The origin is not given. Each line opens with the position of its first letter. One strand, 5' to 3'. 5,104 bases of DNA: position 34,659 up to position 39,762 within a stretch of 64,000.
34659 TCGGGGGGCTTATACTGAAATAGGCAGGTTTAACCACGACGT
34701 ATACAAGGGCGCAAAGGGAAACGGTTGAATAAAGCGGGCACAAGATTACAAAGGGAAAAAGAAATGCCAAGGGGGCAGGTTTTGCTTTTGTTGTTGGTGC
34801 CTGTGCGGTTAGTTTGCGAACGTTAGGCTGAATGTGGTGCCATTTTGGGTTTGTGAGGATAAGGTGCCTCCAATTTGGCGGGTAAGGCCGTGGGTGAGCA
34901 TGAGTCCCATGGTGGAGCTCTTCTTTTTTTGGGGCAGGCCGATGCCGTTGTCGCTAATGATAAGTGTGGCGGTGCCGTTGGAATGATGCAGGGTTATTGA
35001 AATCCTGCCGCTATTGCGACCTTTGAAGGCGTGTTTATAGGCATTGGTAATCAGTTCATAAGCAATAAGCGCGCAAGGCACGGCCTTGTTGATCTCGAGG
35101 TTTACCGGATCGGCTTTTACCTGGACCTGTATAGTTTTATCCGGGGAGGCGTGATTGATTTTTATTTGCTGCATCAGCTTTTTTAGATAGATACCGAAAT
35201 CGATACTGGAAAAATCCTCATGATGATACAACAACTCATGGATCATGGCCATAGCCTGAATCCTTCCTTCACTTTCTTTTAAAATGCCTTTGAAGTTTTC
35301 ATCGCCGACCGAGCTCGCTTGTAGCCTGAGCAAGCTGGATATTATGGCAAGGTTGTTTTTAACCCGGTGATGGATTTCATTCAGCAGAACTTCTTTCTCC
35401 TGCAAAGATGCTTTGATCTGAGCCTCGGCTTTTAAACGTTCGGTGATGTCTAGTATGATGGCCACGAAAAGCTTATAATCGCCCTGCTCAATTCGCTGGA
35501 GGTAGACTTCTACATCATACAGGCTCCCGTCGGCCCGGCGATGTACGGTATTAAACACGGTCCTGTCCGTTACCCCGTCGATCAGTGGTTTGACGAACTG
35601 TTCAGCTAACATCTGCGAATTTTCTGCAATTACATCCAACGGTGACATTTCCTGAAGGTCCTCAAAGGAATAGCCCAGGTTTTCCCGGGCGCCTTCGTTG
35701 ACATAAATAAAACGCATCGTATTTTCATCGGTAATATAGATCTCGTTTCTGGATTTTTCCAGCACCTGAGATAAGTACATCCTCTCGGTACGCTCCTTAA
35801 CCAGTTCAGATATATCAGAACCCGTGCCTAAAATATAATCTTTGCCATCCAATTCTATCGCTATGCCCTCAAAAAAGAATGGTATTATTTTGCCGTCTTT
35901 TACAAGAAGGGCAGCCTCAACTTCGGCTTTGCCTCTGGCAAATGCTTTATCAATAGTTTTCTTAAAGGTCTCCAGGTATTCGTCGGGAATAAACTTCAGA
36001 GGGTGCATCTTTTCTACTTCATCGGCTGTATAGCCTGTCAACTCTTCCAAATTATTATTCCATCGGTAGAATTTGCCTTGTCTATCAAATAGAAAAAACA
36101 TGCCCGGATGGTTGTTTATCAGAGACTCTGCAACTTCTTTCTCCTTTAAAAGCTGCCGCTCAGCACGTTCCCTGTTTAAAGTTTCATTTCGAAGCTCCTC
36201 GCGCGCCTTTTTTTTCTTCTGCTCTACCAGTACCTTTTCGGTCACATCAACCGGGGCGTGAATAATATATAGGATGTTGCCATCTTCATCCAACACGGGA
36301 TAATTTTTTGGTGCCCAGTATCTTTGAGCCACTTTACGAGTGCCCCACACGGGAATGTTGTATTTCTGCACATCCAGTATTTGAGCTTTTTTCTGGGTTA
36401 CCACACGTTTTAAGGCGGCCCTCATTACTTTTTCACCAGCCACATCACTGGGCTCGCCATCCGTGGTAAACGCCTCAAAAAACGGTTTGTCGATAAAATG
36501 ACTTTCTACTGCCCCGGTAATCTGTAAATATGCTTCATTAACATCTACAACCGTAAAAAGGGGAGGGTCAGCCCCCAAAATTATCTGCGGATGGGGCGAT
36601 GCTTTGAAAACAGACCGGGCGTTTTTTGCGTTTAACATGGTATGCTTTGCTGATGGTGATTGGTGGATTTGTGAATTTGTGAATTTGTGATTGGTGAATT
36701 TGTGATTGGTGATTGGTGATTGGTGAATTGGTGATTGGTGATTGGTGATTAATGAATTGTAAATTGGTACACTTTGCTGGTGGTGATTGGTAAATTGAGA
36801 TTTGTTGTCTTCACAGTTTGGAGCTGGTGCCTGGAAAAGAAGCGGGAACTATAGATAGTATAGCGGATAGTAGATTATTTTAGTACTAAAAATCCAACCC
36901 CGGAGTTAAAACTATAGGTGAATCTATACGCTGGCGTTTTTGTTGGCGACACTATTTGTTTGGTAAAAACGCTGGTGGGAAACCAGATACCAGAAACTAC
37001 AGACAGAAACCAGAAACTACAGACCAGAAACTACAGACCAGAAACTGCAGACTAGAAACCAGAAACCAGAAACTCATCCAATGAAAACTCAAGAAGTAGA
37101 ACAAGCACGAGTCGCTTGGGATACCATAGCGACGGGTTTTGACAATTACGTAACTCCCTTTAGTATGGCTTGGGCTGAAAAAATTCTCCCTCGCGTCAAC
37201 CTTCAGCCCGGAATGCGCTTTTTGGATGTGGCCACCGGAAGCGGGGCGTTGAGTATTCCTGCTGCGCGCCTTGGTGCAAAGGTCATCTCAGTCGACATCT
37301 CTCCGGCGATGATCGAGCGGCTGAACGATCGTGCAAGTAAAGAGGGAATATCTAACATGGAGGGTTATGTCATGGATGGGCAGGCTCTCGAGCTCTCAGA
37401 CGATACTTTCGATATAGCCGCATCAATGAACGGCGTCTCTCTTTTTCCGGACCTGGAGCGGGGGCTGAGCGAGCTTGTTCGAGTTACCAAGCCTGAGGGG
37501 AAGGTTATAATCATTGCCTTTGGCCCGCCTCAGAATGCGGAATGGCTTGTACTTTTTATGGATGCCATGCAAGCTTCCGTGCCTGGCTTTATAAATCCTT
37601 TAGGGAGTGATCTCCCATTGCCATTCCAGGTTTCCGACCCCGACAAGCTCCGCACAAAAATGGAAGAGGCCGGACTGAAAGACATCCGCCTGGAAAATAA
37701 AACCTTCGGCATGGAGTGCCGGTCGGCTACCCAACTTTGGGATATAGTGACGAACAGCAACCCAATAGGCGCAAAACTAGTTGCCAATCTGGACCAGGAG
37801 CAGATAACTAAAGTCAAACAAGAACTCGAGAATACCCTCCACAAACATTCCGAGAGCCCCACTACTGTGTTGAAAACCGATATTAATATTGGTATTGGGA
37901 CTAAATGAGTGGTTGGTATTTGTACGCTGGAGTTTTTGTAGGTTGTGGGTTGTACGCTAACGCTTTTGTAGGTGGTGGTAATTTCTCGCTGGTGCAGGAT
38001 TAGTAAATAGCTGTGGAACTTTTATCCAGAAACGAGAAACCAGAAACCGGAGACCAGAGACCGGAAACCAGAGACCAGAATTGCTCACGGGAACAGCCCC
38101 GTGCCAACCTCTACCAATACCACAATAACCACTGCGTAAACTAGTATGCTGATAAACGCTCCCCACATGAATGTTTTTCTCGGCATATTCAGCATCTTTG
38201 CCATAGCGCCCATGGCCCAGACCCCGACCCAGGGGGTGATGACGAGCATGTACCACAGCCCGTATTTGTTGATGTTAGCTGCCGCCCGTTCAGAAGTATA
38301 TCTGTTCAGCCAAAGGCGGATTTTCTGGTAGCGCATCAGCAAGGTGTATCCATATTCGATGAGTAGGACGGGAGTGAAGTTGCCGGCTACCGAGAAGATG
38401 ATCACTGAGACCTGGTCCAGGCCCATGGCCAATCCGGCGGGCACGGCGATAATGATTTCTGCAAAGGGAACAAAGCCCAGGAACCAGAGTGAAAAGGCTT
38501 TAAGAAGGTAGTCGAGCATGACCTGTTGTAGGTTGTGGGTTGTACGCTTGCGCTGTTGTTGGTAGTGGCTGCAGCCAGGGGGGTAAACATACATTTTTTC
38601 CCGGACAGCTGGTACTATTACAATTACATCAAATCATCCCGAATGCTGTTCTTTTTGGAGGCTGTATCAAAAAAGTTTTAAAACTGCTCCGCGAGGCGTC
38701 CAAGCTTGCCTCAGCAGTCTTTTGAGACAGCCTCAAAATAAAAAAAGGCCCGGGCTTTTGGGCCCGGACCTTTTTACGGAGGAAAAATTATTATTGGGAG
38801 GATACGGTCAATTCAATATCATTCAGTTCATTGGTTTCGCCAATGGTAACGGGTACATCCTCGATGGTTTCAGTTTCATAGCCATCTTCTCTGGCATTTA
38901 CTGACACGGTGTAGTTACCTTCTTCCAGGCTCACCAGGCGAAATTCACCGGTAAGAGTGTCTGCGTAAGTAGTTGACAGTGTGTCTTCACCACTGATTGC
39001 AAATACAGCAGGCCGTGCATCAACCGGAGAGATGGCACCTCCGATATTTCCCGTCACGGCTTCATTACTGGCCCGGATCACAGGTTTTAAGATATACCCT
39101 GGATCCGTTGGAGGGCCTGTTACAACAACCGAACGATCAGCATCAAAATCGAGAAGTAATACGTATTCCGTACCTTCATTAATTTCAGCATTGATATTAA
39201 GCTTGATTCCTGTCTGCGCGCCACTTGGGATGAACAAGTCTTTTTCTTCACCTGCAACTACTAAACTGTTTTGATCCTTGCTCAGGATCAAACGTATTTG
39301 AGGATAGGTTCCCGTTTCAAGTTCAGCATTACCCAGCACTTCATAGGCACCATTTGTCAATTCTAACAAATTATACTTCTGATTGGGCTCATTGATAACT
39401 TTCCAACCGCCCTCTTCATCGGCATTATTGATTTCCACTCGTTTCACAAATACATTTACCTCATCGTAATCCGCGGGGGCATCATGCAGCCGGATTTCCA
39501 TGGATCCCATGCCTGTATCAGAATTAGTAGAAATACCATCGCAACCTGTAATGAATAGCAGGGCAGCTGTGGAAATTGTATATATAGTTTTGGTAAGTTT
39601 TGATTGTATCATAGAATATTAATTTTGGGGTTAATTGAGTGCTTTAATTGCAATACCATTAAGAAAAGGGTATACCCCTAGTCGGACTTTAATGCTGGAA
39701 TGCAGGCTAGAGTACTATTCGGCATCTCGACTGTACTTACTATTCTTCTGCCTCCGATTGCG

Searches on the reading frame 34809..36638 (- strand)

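Call 12: search_protein_families(library=pfam, proteins=[window:34809-36638:-])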
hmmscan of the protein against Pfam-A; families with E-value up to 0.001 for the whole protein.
window:34809-36638:- (609 aa): 9 families
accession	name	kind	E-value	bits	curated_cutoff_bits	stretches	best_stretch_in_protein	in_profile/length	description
PF07568.18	HisKA_2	-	2.5e-28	98.4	22.3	1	421-493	1-73/76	Histidine kinase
PF13426.13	PAS_9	-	4.9e-28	97.9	27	3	301-400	5-103/103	PAS domain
PF08448.16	PAS_4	-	5.2e-20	72.2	23.1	3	176-280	3-109/110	PAS fold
PF00989.32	PAS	-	2.7e-13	50.3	22.6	1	171-260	4-95/113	PAS fold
PF13188.13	PAS_8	-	5.4e-12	45.6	21.8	0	8-48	4-43/65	PAS domain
PF02518.31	HATPase_c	-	1.4e-10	42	26.4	1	523-607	7-107/111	Histidine kinase-, DNA gyrase B-, and HSP90-like ATPase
PF08447.18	PAS_3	-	2.8e-10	40.8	25.6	1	192-261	3-75/89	PAS fold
PF07536.20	HWE_HK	-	6.7e-09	36.8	22.8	1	421-474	1-52/83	HWE histidine kinase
PF13581.12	HATPase_c_2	-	4e-07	30.5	27.4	1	523-606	33-126/127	Histidine kinase-like ATPase domain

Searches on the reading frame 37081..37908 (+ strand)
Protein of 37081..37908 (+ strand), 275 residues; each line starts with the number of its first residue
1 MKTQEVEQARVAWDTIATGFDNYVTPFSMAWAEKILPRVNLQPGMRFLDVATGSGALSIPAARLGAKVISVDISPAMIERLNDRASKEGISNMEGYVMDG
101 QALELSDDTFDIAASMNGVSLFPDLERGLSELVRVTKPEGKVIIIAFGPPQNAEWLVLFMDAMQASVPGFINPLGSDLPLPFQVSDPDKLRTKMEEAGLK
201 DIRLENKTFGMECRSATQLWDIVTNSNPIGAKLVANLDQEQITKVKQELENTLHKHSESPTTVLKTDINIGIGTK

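Call 12: search_protein_families(library=pfam, proteins=[window:37081-37908:+])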
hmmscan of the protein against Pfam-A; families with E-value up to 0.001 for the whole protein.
window:37081-37908:+ (275 aa): 9 families
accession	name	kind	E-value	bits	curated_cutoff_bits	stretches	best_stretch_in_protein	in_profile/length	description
PF01209.24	Ubie_methyltran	-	8.5e-21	74.8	20.1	1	29-153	33-160/233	ubiE/COQ5 methyltransferase family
PF13649.12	Methyltransf_25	-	8.1e-19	68.6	27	1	48-140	2-97/97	Methyltransferase domain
PF08241.18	Methyltransf_11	-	9.4e-19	68.3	21.2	1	48-144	1-95/95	Methyltransferase domain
PF13847.12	Methyltransf_31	-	5e-18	65.6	27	1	42-148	2-113/145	Methyltransferase domain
PF13489.12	Methyltransf_23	-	1e-10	42.1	27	1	36-161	17-131/164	Methyltransferase domain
PF08242.18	Methyltransf_12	-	6.2e-10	40.1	30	1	48-141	1-97/98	Methyltransferase domain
PF06325.19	PrmA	-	3.2e-06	27.3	22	1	28-94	151-212/296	Ribosomal protein L11 methyltransferase (PrmA)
PF02353.26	CMAS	-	4.8e-06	26.5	27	1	33-93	52-113/273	Mycolic acid cyclopropane synthetase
PF01135.25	PCMT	-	8.6e-05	22.8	20.3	1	19-101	51-134/210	Protein-L-isoaspartate(D-aspartate) O-methyltransferase (PCMT)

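Call 20: find_related_loci(query=window:37081-37908:+, collection=genome_contigs, flank=3000)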
Query window:37081-37908:+ (275 aa) in genome_contigs; peptide patterns used: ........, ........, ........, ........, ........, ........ (x = any residue, [..] = any of these).
295 stretches matched a pattern; 141 encode a relative of the query (tblastn E <= 1e-3); the best 80 are kept; 80 distinct loci.
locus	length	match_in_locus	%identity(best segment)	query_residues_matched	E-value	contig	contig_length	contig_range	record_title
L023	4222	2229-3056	56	1-274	8e-97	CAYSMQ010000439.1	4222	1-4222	MAG TPA_asm: uncultured Ardenticatenaceae bacterium isolate SRP304980_co1_287 genome assembly, contig: NODE_24079_length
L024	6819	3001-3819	51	1-272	8e-89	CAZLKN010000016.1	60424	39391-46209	MAG TPA_asm: uncultured Actinomycetes bacterium isolate SRP284430_co1_21 genome assembly, contig: NODE_132_length_60424_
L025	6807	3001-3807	49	9-275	1e-81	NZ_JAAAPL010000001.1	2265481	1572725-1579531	Chelativorans multitrophicus strain DSM 9103 scaffold1.1-size2265481, whole genome shotgun sequence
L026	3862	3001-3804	50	8-274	1e-82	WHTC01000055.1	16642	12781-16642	MAG: Nitriliruptorales bacterium isolate Dino_bin24 k141_538_length_16642_cov_667.2216, whole genome shotgun sequence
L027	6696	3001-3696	28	15-246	2e-18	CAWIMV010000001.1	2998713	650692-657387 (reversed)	MAG: uncultured Actinomycetota bacterium isolate MFD01213.bin.1.190 genome assembly, contig: contig_1402, whole genome s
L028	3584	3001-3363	42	21-144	5e-18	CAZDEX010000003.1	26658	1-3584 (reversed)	MAG TPA_asm: uncultured Gaiellales bacterium isolate SRP272529_co2_65 genome assembly, contig: NODE_2799_length_26658_co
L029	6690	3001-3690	29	20-249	2e-16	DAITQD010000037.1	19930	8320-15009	MAG TPA_asm: Jatrophihabitantaceae bacterium isolate CTOTU41432 NODE_1639_length_19930_cov_23.443270, whole genome shotg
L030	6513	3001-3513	34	48-205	3e-16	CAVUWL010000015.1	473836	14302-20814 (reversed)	MAG: uncultured Solirubrobacterales bacterium isolate MFD05521.bin.2.61 genome assembly, contig: contig_28747, whole gen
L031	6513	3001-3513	31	13-173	4e-16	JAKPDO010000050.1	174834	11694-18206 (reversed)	MAG: Planctomycetota bacterium isolate JPMR_maxbin.066 k141_786156, whole genome shotgun sequence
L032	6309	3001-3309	36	44-144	2e-15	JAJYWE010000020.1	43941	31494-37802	MAG: Actinomycetes bacterium isolate FK2.bin91 NODE_924_length_43941_cov_36.631579, whole genome shotgun sequence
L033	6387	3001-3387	36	20-144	2e-15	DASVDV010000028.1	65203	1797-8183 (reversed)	MAG TPA_asm: Gaiellaceae bacterium isolate SMAG_U2042 k141_163079, whole genome shotgun sequence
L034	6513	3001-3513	32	13-173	3e-15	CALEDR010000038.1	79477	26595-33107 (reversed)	MAG: uncultured Phycisphaerae bacterium isolate N1_Bin_MAXBIN__136_1 genome assembly, contig: c_000002542793, whole geno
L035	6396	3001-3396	34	14-144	1e-14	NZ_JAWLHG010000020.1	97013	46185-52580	MAG: Falsiroseomonas sp. isolate 30dZY2.bin.48 NODE_406_length_97013_cov_8.115525, whole genome shotgun sequence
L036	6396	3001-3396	30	13-143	3e-14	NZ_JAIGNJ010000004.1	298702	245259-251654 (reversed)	Qipengyuania vesicularis strain 1NDH10 NODE_4_length_298702_cov_230.153346, whole genome shotgun sequence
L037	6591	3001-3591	29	7-205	1e-12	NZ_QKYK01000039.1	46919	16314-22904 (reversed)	Desertimonas flava strain SYSU D60003 s488_Contig39, whole genome shotgun sequence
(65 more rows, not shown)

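Call 21: find_encoding_contigs(protein=window:37081-37908:+, flank=6000, max_places=8)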
Protein window:37081-37908:+ (275 aa): 2 contigs read that carry it; 2 places shown.
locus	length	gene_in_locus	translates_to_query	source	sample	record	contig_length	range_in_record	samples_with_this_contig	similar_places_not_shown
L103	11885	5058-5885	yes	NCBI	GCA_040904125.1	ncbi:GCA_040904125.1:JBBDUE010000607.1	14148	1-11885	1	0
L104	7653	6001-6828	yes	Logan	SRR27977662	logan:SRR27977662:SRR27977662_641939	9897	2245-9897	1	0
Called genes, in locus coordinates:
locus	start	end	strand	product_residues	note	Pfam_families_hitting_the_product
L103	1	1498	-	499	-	PF00310:GATase_2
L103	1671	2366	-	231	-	PF00132:Hexapep, PF14602:Hexapep_2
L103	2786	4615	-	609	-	PF08448:PAS_4 (faint), PF13188:PAS_8 (faint), PF08447:PAS_3 (weak), PF13426:PAS_9, PF07536:HWE_HK, PF07568:HisKA_2, PF13581:HATPase_c_2 (weak), PF02518:HATPase_c, +1 more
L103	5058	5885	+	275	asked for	PF01209:Ubie_methyltran, PF06325:PrmA (weak), PF13489:Methyltransf_23, PF02353:CMAS (weak), PF13847:Methyltransf_31, PF08241:Methyltransf_11, PF08242:Methyltransf_12, PF13649:Methyltransf_25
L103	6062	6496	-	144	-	PF06695:Sm_multidrug_ex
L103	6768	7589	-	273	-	PF14321:DUF4382, PF13620:CarboxypepD_reg (weak)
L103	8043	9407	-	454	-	-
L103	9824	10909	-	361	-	PF00144:Beta-lactamase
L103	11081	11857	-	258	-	-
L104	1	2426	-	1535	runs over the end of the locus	PF00310:GATase_2, PF04898:Glu_syn_central, PF01645:Glu_synthase, PF01493:GXGXG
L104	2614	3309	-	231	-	PF00132:Hexapep, PF14602:Hexapep_2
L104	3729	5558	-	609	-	PF08448:PAS_4 (faint), PF13188:PAS_8 (faint), PF08447:PAS_3 (weak), PF13426:PAS_9, PF07536:HWE_HK, PF07568:HisKA_2, PF13581:HATPase_c_2 (weak), PF02518:HATPase_c, +1 more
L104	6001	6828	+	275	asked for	PF01209:Ubie_methyltran, PF06325:PrmA (weak), PF13489:Methyltransf_23, PF02353:CMAS (weak), PF13847:Methyltransf_31, PF08241:Methyltransf_11, PF08242:Methyltransf_12, PF13649:Methyltransf_25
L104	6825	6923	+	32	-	-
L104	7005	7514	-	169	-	PF06695:Sm_multidrug_ex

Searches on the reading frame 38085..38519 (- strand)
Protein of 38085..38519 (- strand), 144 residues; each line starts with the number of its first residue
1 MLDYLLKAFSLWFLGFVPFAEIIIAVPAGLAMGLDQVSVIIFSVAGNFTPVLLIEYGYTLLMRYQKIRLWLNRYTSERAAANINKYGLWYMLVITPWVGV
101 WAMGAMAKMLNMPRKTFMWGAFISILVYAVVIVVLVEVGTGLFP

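Call 12: search_protein_families(library=pfam, proteins=[window:38085-38519:-])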
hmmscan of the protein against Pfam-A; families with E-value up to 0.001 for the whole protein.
window:38085-38519:- (144 aa): 2 families
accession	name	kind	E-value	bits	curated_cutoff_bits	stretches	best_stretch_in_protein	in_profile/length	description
PF06695.16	Sm_multidrug_ex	-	5.4e-10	40.4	30.7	1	21-130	1-120/121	Putative small multi-drug export protein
PF09335.16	VTT_dom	-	0.00016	22.5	33.9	1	23-136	5-121/123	VTT domain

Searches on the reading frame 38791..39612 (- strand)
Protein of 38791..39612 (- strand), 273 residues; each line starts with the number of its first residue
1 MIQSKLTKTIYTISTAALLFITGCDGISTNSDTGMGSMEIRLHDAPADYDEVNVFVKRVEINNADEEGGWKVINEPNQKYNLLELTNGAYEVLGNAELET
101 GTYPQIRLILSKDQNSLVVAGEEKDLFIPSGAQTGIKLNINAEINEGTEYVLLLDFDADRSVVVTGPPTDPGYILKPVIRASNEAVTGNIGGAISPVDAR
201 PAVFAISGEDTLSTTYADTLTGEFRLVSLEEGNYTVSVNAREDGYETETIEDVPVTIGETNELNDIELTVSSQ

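Call 12: search_protein_families(library=pfam, proteins=[window:38791-39612:-])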
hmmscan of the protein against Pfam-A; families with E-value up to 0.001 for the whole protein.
window:38791-39612:- (273 aa): 2 families
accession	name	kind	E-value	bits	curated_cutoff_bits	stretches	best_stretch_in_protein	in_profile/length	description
PF14321.11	DUF4382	-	8.2e-34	117.2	25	1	36-177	2-136/136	Domain of unknown function (DUF4382)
PF13620.12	CarboxypepD_reg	-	3e-08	34.3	32.3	1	212-268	29-81/82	Carboxypeptidase regulatory-like domain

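Call 22: find_encoding_contigs(protein=window:38791-39612:-, flank=6000, max_places=8)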
Protein window:38791-39612:- (273 aa): 4 contigs read that carry it; 4 places shown.
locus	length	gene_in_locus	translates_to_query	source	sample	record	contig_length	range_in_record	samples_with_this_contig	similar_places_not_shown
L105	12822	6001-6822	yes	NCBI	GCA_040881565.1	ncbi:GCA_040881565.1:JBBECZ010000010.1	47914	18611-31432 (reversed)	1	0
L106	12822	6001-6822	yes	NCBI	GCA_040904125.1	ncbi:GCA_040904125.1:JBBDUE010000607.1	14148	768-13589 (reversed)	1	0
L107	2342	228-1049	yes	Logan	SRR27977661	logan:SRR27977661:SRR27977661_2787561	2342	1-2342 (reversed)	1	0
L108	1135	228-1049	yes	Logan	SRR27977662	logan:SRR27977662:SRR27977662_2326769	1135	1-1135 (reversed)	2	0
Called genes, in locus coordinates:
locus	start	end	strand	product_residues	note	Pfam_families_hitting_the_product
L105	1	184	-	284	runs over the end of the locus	PF01261:AP_endonuc_2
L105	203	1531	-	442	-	PF01408:GFO_IDH_MocA, PF02894:GFO_IDH_MocA_C (weak), PF19051:GFO_IDH_MocA_C2, PF22725:GFO_IDH_MocA_C3 (faint), PF19051:GFO_IDH_MocA_C2 (weak)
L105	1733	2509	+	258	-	-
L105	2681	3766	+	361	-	PF00144:Beta-lactamase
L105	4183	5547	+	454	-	-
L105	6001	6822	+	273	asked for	PF14321:DUF4382, PF13620:CarboxypepD_reg (weak)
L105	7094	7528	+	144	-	PF06695:Sm_multidrug_ex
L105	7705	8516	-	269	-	PF01209:Ubie_methyltran, PF06325:PrmA (weak), PF02353:CMAS (weak), PF13489:Methyltransf_23, PF08241:Methyltransf_11, PF08242:Methyltransf_12, PF13649:Methyltransf_25, PF13847:Methyltransf_31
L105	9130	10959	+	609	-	PF08448:PAS_4 (faint), PF13188:PAS_8 (faint), PF08447:PAS_3 (weak), PF13426:PAS_9, PF07536:HWE_HK, PF07568:HisKA_2, PF13581:HATPase_c_2 (weak), PF02518:HATPase_c, +1 more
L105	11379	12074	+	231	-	PF00132:Hexapep, PF14602:Hexapep_2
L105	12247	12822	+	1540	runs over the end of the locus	PF00310:GATase_2, PF04898:Glu_syn_central, PF01645:Glu_synthase, PF01493:GXGXG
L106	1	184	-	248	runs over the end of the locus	PF01261:AP_endonuc_2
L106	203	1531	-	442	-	PF01408:GFO_IDH_MocA, PF02894:GFO_IDH_MocA_C (weak), PF19051:GFO_IDH_MocA_C2, PF22725:GFO_IDH_MocA_C3 (faint), PF19051:GFO_IDH_MocA_C2 (weak)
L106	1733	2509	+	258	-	-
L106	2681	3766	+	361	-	PF00144:Beta-lactamase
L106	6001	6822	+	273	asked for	PF14321:DUF4382, PF13620:CarboxypepD_reg (weak)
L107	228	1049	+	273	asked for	PF14321:DUF4382, PF13620:CarboxypepD_reg (weak)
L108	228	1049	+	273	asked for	PF14321:DUF4382, PF13620:CarboxypepD_reg (weak)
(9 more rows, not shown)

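Call 72: find_related_loci(query=window:38791-39612:-, collection=metagenome_contigs, flank=8000)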
Query window:38791-39612:- (273 aa) in metagenome_contigs; peptide patterns used: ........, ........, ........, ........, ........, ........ (x = any residue, [..] = any of these).
175 stretches matched a pattern; 17 encode a relative of the query (tblastn E <= 1e-3); 17 distinct loci.
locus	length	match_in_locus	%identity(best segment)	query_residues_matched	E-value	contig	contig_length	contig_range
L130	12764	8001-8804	63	1-270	6e-109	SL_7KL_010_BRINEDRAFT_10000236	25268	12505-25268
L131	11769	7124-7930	63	2-272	4e-108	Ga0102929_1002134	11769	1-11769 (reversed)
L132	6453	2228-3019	59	2-268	6e-104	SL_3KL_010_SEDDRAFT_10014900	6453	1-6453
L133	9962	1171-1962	59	2-268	2e-102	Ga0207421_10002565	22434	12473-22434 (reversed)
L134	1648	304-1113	58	2-273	2e-105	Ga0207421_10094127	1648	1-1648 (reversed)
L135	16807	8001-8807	59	1-269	1e-98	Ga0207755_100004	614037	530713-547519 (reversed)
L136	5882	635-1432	61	1-266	1e-98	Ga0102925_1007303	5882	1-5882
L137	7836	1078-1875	61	1-266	4e-98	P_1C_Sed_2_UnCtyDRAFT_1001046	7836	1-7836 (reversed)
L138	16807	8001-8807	58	1-269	1e-96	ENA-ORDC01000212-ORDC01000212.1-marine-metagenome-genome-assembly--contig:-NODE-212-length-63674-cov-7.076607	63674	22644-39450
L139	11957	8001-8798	56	1-268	8e-92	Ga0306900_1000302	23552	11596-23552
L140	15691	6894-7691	56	1-268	8e-92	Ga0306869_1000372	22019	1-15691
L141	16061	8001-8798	56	1-268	8e-92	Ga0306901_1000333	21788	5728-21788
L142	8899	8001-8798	56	1-268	8e-92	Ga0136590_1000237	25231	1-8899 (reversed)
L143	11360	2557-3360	63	1-270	6e-109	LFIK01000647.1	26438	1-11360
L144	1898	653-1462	56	1-269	7e-94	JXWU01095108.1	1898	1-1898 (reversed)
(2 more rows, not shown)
